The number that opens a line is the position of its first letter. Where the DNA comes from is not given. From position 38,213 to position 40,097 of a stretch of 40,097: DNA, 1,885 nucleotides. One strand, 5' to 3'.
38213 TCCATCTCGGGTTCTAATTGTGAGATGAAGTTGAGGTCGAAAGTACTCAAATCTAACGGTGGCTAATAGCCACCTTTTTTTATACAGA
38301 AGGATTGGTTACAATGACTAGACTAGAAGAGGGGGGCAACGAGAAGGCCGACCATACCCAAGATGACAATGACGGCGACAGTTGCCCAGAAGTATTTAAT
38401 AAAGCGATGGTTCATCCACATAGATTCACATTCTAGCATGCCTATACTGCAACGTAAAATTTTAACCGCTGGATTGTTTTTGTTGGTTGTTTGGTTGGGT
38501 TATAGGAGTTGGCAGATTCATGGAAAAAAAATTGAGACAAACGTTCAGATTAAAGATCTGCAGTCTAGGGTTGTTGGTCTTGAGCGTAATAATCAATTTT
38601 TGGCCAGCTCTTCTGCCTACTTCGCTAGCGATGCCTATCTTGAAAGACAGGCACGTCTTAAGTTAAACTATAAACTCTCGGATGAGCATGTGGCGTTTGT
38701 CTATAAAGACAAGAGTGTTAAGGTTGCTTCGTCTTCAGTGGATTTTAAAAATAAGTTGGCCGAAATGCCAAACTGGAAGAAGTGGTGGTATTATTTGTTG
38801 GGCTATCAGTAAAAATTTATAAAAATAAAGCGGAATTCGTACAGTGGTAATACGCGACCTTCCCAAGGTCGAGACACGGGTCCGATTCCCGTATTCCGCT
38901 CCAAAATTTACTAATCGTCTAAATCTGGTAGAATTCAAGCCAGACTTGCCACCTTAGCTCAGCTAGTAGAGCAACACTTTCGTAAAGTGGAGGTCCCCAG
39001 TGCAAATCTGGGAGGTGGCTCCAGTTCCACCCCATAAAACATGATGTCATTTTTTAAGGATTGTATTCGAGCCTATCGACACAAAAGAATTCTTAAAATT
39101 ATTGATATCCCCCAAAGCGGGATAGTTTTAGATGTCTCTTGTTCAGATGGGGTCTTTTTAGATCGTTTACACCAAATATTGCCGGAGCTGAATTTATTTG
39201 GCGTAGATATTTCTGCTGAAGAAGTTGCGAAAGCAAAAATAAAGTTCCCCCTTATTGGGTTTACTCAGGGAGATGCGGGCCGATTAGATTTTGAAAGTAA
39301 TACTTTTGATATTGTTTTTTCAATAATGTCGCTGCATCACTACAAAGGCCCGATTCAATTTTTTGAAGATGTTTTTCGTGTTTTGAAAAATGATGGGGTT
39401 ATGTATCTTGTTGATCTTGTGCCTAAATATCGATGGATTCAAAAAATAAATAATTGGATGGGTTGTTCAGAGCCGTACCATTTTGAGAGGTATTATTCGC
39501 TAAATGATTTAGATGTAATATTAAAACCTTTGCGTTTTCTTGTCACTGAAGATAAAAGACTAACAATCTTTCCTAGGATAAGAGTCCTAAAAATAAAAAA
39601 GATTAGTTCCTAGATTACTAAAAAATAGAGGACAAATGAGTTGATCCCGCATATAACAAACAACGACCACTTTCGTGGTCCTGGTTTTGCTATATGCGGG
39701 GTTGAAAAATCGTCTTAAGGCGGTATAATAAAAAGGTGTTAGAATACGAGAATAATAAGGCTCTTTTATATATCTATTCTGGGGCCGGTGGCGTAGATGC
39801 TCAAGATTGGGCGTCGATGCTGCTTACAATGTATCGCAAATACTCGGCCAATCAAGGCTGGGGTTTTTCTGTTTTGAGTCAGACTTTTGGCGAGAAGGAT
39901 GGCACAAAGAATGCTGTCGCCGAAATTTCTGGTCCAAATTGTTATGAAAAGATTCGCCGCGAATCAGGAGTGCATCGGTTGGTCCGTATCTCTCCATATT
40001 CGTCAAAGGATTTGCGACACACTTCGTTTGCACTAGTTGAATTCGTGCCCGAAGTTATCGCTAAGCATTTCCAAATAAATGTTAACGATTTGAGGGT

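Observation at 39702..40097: RF2 with no domain 1, no frameshift cassette and an SPY anticodon motif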

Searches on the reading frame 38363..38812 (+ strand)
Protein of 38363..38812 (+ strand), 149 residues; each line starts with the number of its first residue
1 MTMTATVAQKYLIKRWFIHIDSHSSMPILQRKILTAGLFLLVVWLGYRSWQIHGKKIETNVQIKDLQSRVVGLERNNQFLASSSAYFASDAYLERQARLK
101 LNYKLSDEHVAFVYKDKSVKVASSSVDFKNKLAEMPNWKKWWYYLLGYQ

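Call 63: search_protein_families(library=pfam, proteins=[window:38363-38812:+], max_evalue=0.001)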
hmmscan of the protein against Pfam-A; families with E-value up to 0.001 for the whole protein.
window:38363-38812:+ (149 aa): 1 family
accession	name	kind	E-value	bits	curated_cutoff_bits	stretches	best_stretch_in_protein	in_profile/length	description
PF04977.20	DivIC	-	1.8e-07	31.3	28.9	1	37-110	3-74/80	Septum formation initiator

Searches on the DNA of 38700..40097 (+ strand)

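Call 44: search_rna_families(source=window, start=38700, end=40097, threshold=evalue, max_evalue=1)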
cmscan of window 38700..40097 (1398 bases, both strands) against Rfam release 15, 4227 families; matches with E-value up to 1: 3.
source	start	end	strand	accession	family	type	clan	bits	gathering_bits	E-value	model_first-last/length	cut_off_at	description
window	38830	38900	+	RF00005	tRNA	Gene; tRNA;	CL00001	58.4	29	1e-11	1-71/71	no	tRNA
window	38948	39020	+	RF00005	tRNA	Gene; tRNA;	CL00001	57.5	29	1.9e-11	1-71/71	no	tRNA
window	38816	38858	-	RF02350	psRNA6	Gene; sRNA;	-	13.9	60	0.34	1-333/333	no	Nitrosomonas sRNA psRNA6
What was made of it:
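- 39641..39705 (+): Strong intergenic stem-loop between the methyltransferase gene and the prfB promoter. Its 3' arm overlaps the -35. It is probably a terminator or insulator for the upstream gene. No Rfam match (call 44).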

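Call 65: search_rna_families(source=L001, start=9750, end=10040, threshold=evalue, max_evalue=1)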
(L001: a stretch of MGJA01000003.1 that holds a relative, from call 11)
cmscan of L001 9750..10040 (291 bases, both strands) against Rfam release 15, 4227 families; matches with E-value up to 1: 2.
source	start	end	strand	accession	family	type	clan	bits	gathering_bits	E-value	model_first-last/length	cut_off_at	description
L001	9815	9888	+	RF00005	tRNA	Gene; tRNA;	CL00001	56.2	29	9e-12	1-71/71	no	tRNA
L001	9755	9823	+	RF01402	STnc150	Gene; sRNA;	-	13.5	60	0.91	1-267/267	no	STnc150 Hfq binding RNA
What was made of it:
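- Tried and rejected: Rfam search of the intergenic hairpin and of the insert in L001 (calls 44, 65).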

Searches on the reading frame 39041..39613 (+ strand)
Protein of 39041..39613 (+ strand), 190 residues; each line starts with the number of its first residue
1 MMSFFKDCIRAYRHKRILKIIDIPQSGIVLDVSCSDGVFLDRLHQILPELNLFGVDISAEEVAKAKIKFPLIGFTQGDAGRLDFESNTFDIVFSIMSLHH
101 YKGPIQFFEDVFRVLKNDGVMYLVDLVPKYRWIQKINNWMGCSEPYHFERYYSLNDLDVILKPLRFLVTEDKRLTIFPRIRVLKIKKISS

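Call 24: find_encoding_contigs(protein=window:39041-39613:+, flank=10000, max_places=4)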
Protein window:39041-39613:+ (190 aa): 1 contig read that carries it; 1 place shown.
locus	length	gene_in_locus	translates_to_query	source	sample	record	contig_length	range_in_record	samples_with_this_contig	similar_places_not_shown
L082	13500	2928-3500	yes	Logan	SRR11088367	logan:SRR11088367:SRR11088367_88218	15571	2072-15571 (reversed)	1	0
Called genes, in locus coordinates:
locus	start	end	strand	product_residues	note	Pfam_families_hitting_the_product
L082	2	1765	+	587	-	?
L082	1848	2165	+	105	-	-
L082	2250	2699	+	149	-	PF04977:DivIC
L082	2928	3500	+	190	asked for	PF01209:Ubie_methyltran (faint), PF13489:Methyltransf_23, PF08241:Methyltransf_11, PF08242:Methyltransf_12, PF13649:Methyltransf_25, PF13847:Methyltransf_31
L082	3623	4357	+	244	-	PF03462:PCRF, PF00472:RF-1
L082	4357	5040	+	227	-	PF02463:SMC_N (weak), PF00005:ABC_tran, PF00931:NB-ARC (faint), PF13304:AAA_21 (faint)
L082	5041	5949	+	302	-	PF18075:FtsX_ECD, PF02687:FtsX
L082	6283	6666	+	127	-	-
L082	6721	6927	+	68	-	PF12674:Zn_ribbon_2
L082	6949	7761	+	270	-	PF24827:AstE_AspA_cat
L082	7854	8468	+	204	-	-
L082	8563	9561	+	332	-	PF00579:tRNA-synt_1b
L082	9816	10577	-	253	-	PF04107:GCS2 (weak)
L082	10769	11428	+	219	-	PF01479:S4, PF00849:PseudoU_synth_2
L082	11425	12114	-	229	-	PF00717:Peptidase_S24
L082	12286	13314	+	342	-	PF02807:ATP-gua_PtransN, PF00217:ATP-gua_Ptrans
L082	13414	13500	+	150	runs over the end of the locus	-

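Call 63: search_protein_families(library=pfam, proteins=[window:39041-39613:+], max_evalue=0.001)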
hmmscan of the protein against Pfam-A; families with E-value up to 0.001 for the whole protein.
window:39041-39613:+ (190 aa): 9 families
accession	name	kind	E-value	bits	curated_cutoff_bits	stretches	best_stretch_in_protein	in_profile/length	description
PF08241.18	Methyltransf_11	-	1.9e-18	67.3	21.2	1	30-122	1-94/95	Methyltransferase domain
PF13649.12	Methyltransf_25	-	2.2e-17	64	27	1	29-119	1-97/97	Methyltransferase domain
PF13847.12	Methyltransf_31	-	3.9e-15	56.2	27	1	28-140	6-126/145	Methyltransferase domain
PF13489.12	Methyltransf_23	-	7.6e-15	55.5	27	1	18-162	14-155/164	Methyltransferase domain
PF08242.18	Methyltransf_12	-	5.8e-12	46.6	30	1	30-120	1-97/98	Methyltransferase domain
PF01209.24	Ubie_methyltran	-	2.4e-05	24.2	20.1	1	13-125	36-153/233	ubiE/COQ5 methyltransferase family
PF07021.18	MetW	-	3e-05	24.2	21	1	23-118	11-105/193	Methionine biosynthesis protein MetW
PF08003.17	Methyltransf_9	-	0.00018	21.1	23.8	1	12-126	102-220/315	Protein of unknown function (DUF1698)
PF01728.25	FtsJ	-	0.00097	19.5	24.1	0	18-94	13-97/181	FtsJ-like methyltransferase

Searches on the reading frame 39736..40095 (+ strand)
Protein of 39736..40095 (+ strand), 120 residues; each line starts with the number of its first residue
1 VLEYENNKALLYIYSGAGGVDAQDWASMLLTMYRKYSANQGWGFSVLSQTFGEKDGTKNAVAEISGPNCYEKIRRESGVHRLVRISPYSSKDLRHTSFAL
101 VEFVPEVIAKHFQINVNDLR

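Call 7: search_protein_families(library=ncbifam, proteins=[window:39736-40095:+], max_evalue=0.01)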
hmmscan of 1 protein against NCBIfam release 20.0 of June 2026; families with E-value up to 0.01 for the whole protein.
seq(120 aa): 4 families
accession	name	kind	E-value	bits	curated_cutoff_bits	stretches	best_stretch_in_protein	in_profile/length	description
TIGR00020.2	prfB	exception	2e-39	135.6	370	1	3-119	112-229/353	peptide chain release factor 2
NF001859.2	PRK00591.1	equivalog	4e-23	82.1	400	1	5-120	102-217/347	peptide chain release factor 1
TIGR00019.1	prfA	equivalog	5.9e-22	78.1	423.25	1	6-120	111-225/361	peptide chain release factor 1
TIGR03072.1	release_prfH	equivalog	0.0034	16.9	166.65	1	10-102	2-95/200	peptide chain release factor H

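Call 8: search_protein_families(library=pfam, proteins=[window:39736-40095:+], max_evalue=0.01)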
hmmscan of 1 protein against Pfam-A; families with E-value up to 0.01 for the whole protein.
seq(120 aa): 1 family
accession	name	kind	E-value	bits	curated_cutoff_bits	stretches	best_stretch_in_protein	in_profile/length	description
PF03462.23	PCRF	-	2.7e-33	115.9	24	1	3-101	96-194/194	PCRF domain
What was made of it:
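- Checked: The fragment matches NCBIfam prfB at profile positions 112-229 of 353 (E 2e-39) and only the second half of Pfam PCRF, 96-194 of 194 (calls 7, 8).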

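Call 9: find_homologous_proteins(query=window:39736-40095:+)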
Query seq(120 aa) (120 aa): 209 proteins with E <= 0.001 among 212 candidates; the best 120 are listed.
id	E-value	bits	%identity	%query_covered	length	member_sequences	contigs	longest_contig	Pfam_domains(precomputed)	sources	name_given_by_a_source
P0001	1.5e-57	210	78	100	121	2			PF03462.24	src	-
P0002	4.0e-51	190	72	100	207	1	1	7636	PF03462.24,PF00472.27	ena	-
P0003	5.5e-50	186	67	100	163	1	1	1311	PF03462.24,PF00472.27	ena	-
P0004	3.2e-49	184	70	100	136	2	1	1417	PF03462.24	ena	-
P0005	3.9e-49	183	69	100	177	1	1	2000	PF03462.24,PF00472.27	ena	-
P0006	1.2e-48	182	67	100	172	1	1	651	PF03462.24,PF00472.27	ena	-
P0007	1.1e-45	172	61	99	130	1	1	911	PF03462.24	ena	-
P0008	3.9e-44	167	63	100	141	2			PF03462.24,PF00472.27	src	-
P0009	9.7e-44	166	62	98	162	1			PF03462.24,PF00472.27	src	-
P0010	1.3e-42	162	64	95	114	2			PF03462.24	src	-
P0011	2.6e-42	161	63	100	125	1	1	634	PF03462.24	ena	-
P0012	6.0e-42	160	60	100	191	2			PF03462.24,PF00472.27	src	-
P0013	3.0e-40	155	68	84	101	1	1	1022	PF03462.24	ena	-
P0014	5.8e-40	154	58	100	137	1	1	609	PF03462.24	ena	-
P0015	1.0e-39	153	65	90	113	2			PF03462.24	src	-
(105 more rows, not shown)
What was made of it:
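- Tried and rejected: First protein search with the 120-aa fragment (call 9).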

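Call 11: find_related_loci(query=window:39736-40095:+, collection=genome_contigs, flank=10000)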
Query seq(120 aa) (120 aa) in genome_contigs; peptide patterns used: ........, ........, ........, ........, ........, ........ (x = any residue, [..] = any of these).
471 stretches matched a pattern; 436 encode a relative of the query (tblastn E <= 1e-3); the best 80 are kept; 80 distinct loci.
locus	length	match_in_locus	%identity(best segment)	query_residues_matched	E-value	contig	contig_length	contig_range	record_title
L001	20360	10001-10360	88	1-120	6e-74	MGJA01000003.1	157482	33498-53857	MAG: Candidatus Yanofskybacteria bacterium RIFCSPHIGHO2_01_FULL_41_21 rifcsphigho2_01_scaffold_127, whole genome shotgun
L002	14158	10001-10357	88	2-120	2e-73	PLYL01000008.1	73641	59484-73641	MAG: Candidatus Yanofskybacteria bacterium isolate palsa_1334 73.20120700_P3D.271_contig_1759, whole genome shotgun sequ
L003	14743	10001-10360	87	1-120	4e-72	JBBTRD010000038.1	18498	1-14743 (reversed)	MAG: Patescibacteria group bacterium isolate H41-bin020_1 H41_bin020_1_000000000038, whole genome shotgun sequence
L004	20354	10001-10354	84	3-120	7e-70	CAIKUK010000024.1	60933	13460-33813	MAG: Candidatus Yanofskybacteria bacterium isolate LJ-13-9m_bin-277 genome assembly, contig: bin-277:24/24, whole genome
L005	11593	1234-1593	74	1-120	2e-61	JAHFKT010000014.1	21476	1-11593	MAG: Candidatus Yanofskybacteria bacterium isolate nzgw416 NODE_1373_length_21477_cov_3.883686, whole genome shotgun seq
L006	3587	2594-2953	73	1-120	1e-61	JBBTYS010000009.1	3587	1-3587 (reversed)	MAG: Patescibacteria group bacterium isolate H41-bin028_1 H41_bin028_1_000000000009, whole genome shotgun sequence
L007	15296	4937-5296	67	1-120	1e-57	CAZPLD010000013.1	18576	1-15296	MAG TPA_asm: uncultured Candidatus Saccharibacteria bacterium isolate binchicken_co227_99 genome assembly, contig: NODE_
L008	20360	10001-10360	68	1-120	4e-57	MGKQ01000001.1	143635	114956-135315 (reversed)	MAG: Candidatus Yanofskybacteria bacterium RIFCSPLOWO2_02_FULL_41_13 rifcsplowo2_02_scaffold_100, whole genome shotgun s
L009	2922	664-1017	70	3-120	2e-57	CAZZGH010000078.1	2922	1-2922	MAG TPA_asm: uncultured Candidatus Saccharibacteria bacterium isolate binchicken_co38_350 genome assembly, contig: NODE_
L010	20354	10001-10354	69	3-120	1e-56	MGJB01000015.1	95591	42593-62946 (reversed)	MAG: Candidatus Yanofskybacteria bacterium RIFCSPHIGHO2_01_FULL_41_26 rifcsphigho2_01_scaffold_672, whole genome shotgun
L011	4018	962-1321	66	1-120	5e-56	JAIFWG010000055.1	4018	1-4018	MAG: Candidatus Parcubacteria bacterium isolate viral-cat_41_14 PAFVLPS_2018_scaffold_133846, whole genome shotgun seque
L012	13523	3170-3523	68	3-120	2e-55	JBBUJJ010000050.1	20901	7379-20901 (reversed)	MAG: Patescibacteria group bacterium isolate H41-bin108_1 H41_bin108_1_000000000050, whole genome shotgun sequence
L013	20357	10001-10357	66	2-120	3e-55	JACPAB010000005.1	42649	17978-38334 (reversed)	MAG: Candidatus Yanofskybacteria bacterium isolate NC_groundwater_220_Ag_S-0.1um_46_18 S4_GD2017_2_S1_scaffold_655, whol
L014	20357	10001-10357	66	2-120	1e-54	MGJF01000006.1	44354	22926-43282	MAG: Candidatus Yanofskybacteria bacterium RIFCSPHIGHO2_01_FULL_43_32 rifcsphigho2_01_scaffold_2645, whole genome shotgu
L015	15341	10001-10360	66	1-120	2e-54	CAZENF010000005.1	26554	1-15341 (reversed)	MAG TPA_asm: uncultured Candidatus Saccharibacteria bacterium isolate SRP273308_co1_433 genome assembly, contig: NODE_17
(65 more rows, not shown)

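Call 12: find_encoding_contigs(protein=P0002, flank=5000, max_places=4)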
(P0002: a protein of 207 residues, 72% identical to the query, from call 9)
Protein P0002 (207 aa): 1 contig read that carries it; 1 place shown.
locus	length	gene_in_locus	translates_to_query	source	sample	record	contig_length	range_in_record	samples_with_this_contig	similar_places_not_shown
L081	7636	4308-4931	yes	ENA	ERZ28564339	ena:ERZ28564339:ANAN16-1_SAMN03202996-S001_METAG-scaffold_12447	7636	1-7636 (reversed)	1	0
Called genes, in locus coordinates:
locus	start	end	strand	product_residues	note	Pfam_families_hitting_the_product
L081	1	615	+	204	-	?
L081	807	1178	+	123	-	PF04977:DivIC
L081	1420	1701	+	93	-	-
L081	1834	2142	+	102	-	-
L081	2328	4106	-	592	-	-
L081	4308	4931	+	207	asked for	PF03462:PCRF, PF00472:RF-1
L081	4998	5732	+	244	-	PF00005:ABC_tran, PF13304:AAA_21 (faint)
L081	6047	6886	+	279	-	PF18075:FtsX_ECD, PF02687:FtsX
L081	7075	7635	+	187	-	?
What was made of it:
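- On PrfH: No RtcB family appears among the called genes of L081 or L082 (calls 12, 24).
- No rtcB is next to it (calls 12, 24).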
